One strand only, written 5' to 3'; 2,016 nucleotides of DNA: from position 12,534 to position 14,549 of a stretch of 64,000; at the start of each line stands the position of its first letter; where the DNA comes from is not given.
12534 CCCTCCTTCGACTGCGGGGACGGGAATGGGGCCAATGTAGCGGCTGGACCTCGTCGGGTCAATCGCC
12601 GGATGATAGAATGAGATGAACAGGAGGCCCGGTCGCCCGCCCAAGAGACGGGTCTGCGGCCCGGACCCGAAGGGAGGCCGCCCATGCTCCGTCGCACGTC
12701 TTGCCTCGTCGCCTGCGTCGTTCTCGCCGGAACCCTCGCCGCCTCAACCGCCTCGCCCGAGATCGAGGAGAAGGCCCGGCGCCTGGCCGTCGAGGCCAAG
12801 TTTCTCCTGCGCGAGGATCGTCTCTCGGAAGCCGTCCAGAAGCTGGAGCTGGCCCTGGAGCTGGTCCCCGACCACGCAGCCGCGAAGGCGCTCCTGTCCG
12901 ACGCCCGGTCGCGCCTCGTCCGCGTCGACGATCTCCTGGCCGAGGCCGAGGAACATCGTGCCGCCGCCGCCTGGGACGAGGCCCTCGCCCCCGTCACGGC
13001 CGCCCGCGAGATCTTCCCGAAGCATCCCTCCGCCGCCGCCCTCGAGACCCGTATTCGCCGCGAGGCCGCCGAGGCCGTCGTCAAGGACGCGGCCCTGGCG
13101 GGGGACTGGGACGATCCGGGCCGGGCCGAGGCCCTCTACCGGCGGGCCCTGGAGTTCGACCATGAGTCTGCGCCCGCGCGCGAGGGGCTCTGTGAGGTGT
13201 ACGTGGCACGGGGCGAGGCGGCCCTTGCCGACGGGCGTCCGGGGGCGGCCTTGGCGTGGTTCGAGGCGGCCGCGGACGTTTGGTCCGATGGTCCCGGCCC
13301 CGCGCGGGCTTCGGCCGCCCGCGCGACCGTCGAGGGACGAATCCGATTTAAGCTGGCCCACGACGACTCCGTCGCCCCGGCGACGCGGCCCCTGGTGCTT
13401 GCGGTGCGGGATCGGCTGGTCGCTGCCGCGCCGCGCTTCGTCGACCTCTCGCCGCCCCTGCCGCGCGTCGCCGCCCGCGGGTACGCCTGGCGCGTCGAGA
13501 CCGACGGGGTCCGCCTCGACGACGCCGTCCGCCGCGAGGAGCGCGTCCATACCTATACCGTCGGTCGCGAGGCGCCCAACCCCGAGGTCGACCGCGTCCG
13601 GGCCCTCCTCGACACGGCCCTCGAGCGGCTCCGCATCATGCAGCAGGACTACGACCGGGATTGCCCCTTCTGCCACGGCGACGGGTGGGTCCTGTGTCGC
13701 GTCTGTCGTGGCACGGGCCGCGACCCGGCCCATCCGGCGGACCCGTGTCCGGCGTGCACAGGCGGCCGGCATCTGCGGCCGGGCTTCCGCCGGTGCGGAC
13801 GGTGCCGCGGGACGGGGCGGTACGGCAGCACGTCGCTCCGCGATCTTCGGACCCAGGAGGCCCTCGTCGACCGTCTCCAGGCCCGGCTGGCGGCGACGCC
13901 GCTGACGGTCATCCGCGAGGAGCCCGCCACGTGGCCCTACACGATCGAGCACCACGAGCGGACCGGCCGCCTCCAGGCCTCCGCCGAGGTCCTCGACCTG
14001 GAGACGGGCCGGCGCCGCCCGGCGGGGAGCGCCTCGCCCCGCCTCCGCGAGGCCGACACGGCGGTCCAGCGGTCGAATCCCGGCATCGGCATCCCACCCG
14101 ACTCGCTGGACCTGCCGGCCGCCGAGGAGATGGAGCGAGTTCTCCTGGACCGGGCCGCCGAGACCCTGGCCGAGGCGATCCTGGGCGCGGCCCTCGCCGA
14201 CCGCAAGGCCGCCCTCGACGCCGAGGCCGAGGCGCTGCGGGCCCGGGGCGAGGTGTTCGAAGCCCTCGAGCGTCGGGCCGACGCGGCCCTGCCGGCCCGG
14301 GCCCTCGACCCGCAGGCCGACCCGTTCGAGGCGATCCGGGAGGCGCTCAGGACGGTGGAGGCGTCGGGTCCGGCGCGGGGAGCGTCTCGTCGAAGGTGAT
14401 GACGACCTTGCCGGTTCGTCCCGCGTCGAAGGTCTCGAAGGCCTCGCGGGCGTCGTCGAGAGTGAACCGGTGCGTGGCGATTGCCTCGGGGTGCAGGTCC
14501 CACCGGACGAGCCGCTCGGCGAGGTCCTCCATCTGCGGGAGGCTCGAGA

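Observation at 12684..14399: Exported TPR-like protein carrying a complete DnaJ-type zinc-finger (4 x CxxCxGxG)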

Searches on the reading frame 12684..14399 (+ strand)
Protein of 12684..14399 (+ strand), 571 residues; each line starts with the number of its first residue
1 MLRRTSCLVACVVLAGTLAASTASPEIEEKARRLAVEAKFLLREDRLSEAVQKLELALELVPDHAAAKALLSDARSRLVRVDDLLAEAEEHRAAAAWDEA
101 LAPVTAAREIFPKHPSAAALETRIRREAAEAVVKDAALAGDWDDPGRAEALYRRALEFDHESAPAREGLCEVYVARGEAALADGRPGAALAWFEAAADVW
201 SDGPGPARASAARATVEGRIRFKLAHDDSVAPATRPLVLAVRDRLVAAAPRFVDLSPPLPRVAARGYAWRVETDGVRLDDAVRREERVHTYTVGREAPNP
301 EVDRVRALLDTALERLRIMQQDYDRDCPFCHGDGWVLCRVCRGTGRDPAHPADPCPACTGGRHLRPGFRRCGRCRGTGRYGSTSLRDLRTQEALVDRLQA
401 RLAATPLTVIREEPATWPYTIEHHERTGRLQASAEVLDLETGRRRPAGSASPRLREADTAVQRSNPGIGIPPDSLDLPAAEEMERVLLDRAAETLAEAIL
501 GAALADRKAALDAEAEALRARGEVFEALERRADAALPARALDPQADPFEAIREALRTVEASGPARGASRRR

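Call 3: search_protein_families(library=pfam, proteins=[window:12684-14399:+], max_evalue=10)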
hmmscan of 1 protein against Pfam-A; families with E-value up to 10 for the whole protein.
window:12684-14399:+ (571 aa): 11 families
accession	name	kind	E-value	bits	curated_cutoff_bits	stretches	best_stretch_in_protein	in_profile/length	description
PF14559.12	TPR_19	-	0.0064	17.2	25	2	144-180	6-42/68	Tetratricopeptide repeat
PF07719.23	TPR_2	-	0.011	16.2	27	2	171-197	2-28/34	Tetratricopeptide repeat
PF13414.12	TPR_11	-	0.017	15.2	26.8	0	150-175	15-40/42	TPR repeat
PF00684.25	DnaJ_CXXCXGXG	-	0.036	14.8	32.7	1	325-378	16-65/65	DnaJ central domain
PF13424.12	TPR_12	-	0.05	14.2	30.1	1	171-214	4-47/77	Tetratricopeptide repeat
PF15777.11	Anti-TRAP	-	0.19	12.2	32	1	338-361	13-39/59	Tryptophan RNA-binding attenuator protein inhibitory protein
PF25516.1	PTPase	-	0.27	11.6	27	1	43-92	9-57/79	Phosphotyrosine protein phosphatase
PF25436.1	BSD2_CRD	-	0.87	10.3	27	1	327-378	5-58/69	BSD2 cysteine rich domain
PF23733.2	GRXCR1-2_C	-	2.9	8.3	26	0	327-375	1-36/47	GRXCR1/2, C-terminal domain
PF13428.12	TPR_14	-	3.1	9.2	23.5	3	38-71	8-41/44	Tetratricopeptide repeat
PF17302.8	DUF5351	-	4.5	8.1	27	1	327-346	1-28/29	Family of unknown function (DUF5351)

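Call 4: search_protein_families(library=ncbifam, proteins=[window:12684-14399:+], max_evalue=10)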
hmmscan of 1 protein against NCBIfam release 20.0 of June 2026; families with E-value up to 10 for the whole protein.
window:12684-14399:+ (571 aa): 8 families
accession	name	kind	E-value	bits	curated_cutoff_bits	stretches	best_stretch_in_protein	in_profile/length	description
NF040658.1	Myxo_OME_TraC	equivalog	0.002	16.9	500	3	87-203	40-159/602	outer membrane exchange accessory lipoprotein TraC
NF002725.1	PRK02603.1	equivalog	0.0039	17.2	143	1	147-201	90-144/173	photosystem I assembly protein Ycf3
NF042912.1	Amuc_1098_fam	equivalog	0.016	13.3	750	2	28-122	38-132/805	Amuc_1098 family type IV pilus outer membrane protein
TIGR02521.1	type_IV_pilW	equivalog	0.079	12.5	154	1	144-183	150-189/234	type IV pilus biogenesis/stability protein PilW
NF058604.1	RtpA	equivalog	0.69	10.1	65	0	322-360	7-31/50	anti-TRAP protein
TIGR02349.1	DnaJ_bact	equivalog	1.1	8.5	377.2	1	325-383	144-215/354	molecular chaperone DnaJ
NF052400.1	M48_BAM_BepA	equivalog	2.4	6.8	570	1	38-112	382-457/483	beta-barrel assembly-enhancing protease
NF008035.0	PRK10767.1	subfamily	3.3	6.6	338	2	324-347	180-206/374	molecular chaperone DnaJ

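Call 6: find_homologous_proteins(query=window:12684-14399:+, max_evalue=0.001)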
Query window:12684-14399:+ (571 aa): 3 proteins with E <= 0.001 among 8000 candidates.
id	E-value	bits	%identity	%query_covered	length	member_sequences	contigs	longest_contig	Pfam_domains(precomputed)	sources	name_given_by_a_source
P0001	0.0e+0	1222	100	100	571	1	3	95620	-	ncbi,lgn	-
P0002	3.8e-177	609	58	97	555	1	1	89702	-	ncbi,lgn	-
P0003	8.0e-46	175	30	91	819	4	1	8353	PF13414.13,PF00515.35,PF13432.13,PF13428.13,PF13181.13,PF07719.24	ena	-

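Call 8: find_encoding_contigs(protein=P0002, flank=10000, max_places=3)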
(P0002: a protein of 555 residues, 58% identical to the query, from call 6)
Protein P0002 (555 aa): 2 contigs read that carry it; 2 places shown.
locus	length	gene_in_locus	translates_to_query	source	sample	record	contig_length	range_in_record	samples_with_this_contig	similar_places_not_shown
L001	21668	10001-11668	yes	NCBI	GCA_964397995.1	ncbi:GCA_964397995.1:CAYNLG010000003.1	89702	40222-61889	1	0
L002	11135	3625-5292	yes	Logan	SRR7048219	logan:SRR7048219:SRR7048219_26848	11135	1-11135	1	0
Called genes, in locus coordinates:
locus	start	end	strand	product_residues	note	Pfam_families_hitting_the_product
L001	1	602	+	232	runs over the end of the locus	PF01791:DeoC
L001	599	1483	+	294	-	PF03167:UDG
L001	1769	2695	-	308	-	-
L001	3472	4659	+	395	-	-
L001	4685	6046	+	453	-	PF13598:DUF4139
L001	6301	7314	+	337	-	PF01116:F_bP_aldolase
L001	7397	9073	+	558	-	-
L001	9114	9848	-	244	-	PF00483:NTP_transferase, PF12804:NTP_transf_3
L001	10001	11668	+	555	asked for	-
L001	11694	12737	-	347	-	PF08240:ADH_N, PF16912:Glu_dehyd_C (weak), PF00107:ADH_zinc_N, PF13602:ADH_zinc_N_2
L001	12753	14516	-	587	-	PF00209:SNF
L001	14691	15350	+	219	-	PF00702:Hydrolase, PF12710:HAD, PF13419:HAD_2, PF13242:Hydrolase_like (weak)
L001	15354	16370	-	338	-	PF01408:GFO_IDH_MocA, PF02894:GFO_IDH_MocA_C, PF22725:GFO_IDH_MocA_C3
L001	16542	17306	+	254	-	PF00106:adh_short, PF08659:KR, PF13561:adh_short_C2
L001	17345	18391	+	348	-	PF12715:Abhydrolase_7 (weak), PF00326:Peptidase_S9 (faint), PF02129:Peptidase_S15 (weak)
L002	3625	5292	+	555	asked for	-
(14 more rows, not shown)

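Call 9: find_encoding_contigs(protein=P0003, flank=10000, max_places=3)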
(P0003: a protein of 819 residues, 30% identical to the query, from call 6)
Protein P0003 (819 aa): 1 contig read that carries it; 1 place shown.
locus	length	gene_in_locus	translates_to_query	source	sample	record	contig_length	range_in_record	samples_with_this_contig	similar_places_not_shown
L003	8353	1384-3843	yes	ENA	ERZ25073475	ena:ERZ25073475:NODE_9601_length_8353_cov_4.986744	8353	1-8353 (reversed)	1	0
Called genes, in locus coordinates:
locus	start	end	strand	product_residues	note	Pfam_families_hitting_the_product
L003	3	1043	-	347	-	?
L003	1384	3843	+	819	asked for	PF00515:TPR_1 (faint), PF07719:TPR_2 (weak), PF13181:TPR_8 (faint), PF13428:TPR_14 (faint), PF13414:TPR_11 (faint), PF13432:TPR_16 (weak)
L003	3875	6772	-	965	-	PF00989:PAS, PF08447:PAS_3, PF08448:PAS_4, PF00989:PAS, PF08448:PAS_4, PF13426:PAS_9, PF08447:PAS_3, PF08448:PAS_4, +6 more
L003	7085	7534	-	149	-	PF16231:DUF4890 (faint)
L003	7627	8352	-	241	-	?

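Call 11: find_encoding_contigs(protein=P0001, flank=2000, max_places=3)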
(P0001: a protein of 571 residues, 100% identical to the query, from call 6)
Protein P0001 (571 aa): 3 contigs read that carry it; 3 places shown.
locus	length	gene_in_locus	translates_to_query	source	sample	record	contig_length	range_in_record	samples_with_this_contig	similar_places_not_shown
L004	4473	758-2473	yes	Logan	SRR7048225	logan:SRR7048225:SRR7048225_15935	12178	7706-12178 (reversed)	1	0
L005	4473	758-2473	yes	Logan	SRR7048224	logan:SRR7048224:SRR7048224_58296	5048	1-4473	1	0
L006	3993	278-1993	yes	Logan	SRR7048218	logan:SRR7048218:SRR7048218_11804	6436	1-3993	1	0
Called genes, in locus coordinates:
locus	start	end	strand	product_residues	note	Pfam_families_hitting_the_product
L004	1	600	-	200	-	?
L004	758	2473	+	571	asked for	-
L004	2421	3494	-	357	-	PF08240:ADH_N, PF16912:Glu_dehyd_C (weak), PF00107:ADH_zinc_N, PF13602:ADH_zinc_N_2 (weak)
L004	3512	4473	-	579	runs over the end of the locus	PF00209:SNF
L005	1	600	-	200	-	?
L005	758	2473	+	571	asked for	-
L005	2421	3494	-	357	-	PF08240:ADH_N, PF16912:Glu_dehyd_C (weak), PF00107:ADH_zinc_N, PF13602:ADH_zinc_N_2 (weak)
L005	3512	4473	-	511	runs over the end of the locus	?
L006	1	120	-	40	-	?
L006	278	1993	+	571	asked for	-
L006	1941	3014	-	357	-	PF08240:ADH_N, PF16912:Glu_dehyd_C (weak), PF00107:ADH_zinc_N, PF13602:ADH_zinc_N_2 (weak)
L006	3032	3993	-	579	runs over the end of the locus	PF00209:SNF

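Call 12: find_related_loci(query=A1, collection=genome_contigs, flank=8000)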
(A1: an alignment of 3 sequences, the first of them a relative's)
Query A1 (571 aa) in genome_contigs; peptide patterns used: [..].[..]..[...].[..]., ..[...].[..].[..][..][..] (x = any residue, [..] = any of these).
167 stretches matched a pattern; 3 encode a relative of the query (tblastn E <= 1e-3); 3 distinct loci.
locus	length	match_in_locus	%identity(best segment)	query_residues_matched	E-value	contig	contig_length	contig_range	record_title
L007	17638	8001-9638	58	1-549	8e-150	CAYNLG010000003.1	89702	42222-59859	MAG TPA_asm: uncultured Anaerolineales bacterium isolate SRP141376_co4_301 genome assembly, contig: NODE_398_length_8970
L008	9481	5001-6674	37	4-556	3e-86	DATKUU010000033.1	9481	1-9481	MAG TPA_asm: Phycisphaerae bacterium isolate SMAG_U14115 k141_587883, whole genome shotgun sequence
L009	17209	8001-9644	32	30-535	4e-52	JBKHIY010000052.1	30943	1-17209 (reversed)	MAG: Candidatus Brocadiia bacterium isolate D4M11_1 NODE_635_length_30943_cov_42.059797, whole genome shotgun sequence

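Call 23: search_protein_representatives(alignment_id=A1)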
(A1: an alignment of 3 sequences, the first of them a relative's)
Query: 3 sequences, 560 profile positions. Proteins with E-value up to 0.001 (for the whole library): 4148; up to 1e-10: 419; up to 1e-30: 139. The best 150 are listed.
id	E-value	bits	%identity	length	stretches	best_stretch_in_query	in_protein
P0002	3.6e-282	953.5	-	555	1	1-557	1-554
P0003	1.3e-264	895.5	-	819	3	14-379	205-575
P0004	3.3e-141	488.2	-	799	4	14-382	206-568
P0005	3.3e-138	478.2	-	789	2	14-559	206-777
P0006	9.4e-133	460.3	-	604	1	20-557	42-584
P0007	8.6e-132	457.1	-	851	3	14-547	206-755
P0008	1.5e-131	456.2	-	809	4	16-379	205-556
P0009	2.7e-130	452.2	-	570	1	2-556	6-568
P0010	1.4e-128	446.4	-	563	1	9-556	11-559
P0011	3.6e-126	438.5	-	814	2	14-553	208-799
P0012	2.9e-125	435.5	-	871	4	14-379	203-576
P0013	4.0e-123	428.5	-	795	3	14-378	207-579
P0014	6.4e-122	424.5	-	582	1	8-556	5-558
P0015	5.5e-121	421.4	-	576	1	18-551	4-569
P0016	2.1e-120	419.5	-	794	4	16-378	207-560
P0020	4.6e-117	408.4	-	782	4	17-379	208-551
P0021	5.4e-117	408.2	-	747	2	17-544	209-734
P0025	8.1e-109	381.2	-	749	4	16-545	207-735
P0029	2.2e-107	376.5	-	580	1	6-544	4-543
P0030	3.1e-107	376.0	-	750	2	20-555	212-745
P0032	9.1e-103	361.3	-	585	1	18-556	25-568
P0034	5.3e-98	345.5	-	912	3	16-380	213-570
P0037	3.2e-97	342.9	-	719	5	16-335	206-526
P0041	1.3e-92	327.7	-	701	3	16-556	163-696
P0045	2.6e-89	316.9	-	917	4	16-542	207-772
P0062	3.7e-77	276.7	-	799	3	3-393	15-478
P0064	1.3e-75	271.6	-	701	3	14-324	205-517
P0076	1.1e-66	242.2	-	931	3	29-545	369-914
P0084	4.9e-60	220.2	-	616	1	40-545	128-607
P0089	1.5e-57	212.0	-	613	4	73-335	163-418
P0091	3.4e-56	207.5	-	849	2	16-555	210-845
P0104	2.5e-48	181.5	-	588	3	361-514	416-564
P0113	3.0e-43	164.8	-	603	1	33-524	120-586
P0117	2.4e-42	161.8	-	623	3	35-325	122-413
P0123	2.0e-40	155.4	-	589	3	45-328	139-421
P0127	5.5e-38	147.4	-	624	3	384-544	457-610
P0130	9.3e-38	146.7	-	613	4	43-325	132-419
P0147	1.8e-29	119.3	-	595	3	46-312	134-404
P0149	2.6e-29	118.8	-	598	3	45-315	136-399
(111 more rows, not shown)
